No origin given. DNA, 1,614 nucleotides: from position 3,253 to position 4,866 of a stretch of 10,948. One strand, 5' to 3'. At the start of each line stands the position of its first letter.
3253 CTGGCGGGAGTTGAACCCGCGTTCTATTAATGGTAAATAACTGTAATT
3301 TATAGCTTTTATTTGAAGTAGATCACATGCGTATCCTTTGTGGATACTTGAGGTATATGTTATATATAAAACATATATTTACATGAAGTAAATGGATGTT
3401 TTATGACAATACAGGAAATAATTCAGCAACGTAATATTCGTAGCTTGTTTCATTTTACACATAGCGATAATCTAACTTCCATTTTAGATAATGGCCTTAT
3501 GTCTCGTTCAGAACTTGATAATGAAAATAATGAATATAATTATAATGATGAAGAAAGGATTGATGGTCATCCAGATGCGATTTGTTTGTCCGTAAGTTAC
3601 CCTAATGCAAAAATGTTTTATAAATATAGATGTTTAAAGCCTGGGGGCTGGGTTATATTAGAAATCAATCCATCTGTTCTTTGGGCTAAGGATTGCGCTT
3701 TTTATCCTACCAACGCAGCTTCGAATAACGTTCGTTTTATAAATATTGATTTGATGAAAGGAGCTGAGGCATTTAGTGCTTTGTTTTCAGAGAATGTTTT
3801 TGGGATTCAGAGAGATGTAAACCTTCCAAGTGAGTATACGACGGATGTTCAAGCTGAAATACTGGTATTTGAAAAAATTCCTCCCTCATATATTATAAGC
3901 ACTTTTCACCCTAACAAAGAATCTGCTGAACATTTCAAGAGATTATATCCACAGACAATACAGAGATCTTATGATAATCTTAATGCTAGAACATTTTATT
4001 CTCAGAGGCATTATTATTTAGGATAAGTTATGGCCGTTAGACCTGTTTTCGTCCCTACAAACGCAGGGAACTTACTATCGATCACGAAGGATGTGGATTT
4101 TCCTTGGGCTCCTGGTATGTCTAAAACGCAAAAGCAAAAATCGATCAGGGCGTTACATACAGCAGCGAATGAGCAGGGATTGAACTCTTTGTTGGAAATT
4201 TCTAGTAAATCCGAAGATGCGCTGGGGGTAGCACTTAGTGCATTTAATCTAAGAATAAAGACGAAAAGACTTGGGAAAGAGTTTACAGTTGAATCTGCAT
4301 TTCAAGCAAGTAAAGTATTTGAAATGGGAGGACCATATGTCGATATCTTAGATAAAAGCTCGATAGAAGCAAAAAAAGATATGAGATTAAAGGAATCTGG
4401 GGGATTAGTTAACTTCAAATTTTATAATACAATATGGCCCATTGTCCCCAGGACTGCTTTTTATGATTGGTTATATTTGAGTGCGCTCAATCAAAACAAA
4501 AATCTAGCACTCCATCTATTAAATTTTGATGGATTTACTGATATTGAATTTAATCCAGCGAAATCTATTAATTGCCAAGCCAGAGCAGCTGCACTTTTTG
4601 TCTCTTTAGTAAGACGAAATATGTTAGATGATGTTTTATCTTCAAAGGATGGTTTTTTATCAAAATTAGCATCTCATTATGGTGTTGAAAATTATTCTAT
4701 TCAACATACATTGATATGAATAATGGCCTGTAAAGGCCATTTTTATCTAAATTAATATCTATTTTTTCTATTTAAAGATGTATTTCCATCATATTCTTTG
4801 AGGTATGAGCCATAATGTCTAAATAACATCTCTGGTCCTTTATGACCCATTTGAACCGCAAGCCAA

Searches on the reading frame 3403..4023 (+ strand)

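Call 3: search_protein_families(library=pfam, proteins=[window:3403-4023:+], max_evalue=1)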
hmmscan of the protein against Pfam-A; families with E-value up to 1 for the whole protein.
window:3403-4023:+ (207 aa): 3 families
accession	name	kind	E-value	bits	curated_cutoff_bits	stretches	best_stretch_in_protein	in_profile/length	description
PF14487.12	DarT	-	4e-23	82.6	22.5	1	16-182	1-183/201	ssDNA thymidine ADP-ribosyltransferase, DarT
PF22531.2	DUF7002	-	0.0018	18.3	27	1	14-43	2-31/195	Family of unknown function (DUF7002)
PF00644.27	PARP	-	0.12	12.3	26.7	1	5-35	42-73/199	Poly(ADP-ribose) polymerase catalytic domain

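Call 4: search_protein_families(library=padloc, proteins=[window:3403-4023:+], max_evalue=1)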
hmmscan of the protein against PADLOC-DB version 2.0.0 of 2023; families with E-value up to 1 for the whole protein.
window:3403-4023:+ (207 aa): 2 families
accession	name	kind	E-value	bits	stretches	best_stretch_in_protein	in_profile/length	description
PDLC02991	DarT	-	1.1e-12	46.3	2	12-43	9-39/196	-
PDLC04134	mad2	-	0.0039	14.1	1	75-160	383-447/492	mads_2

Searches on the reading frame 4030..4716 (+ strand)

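Call 3: search_protein_families(library=pfam, proteins=[window:4030-4716:+], max_evalue=1)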
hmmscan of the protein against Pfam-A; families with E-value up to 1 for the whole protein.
window:4030-4716:+ (229 aa): 1 family
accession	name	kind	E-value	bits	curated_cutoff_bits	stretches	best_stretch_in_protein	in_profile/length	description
PF22397.2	NADAR-DarT1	-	1.4e-89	299.6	27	1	2-211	1-210/212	DarT1-associated NADAR antitoxin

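Call 4: search_protein_families(library=padloc, proteins=[window:4030-4716:+], max_evalue=1)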
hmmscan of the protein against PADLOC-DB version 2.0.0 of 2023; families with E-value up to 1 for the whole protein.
window:4030-4716:+ (229 aa): 0 families
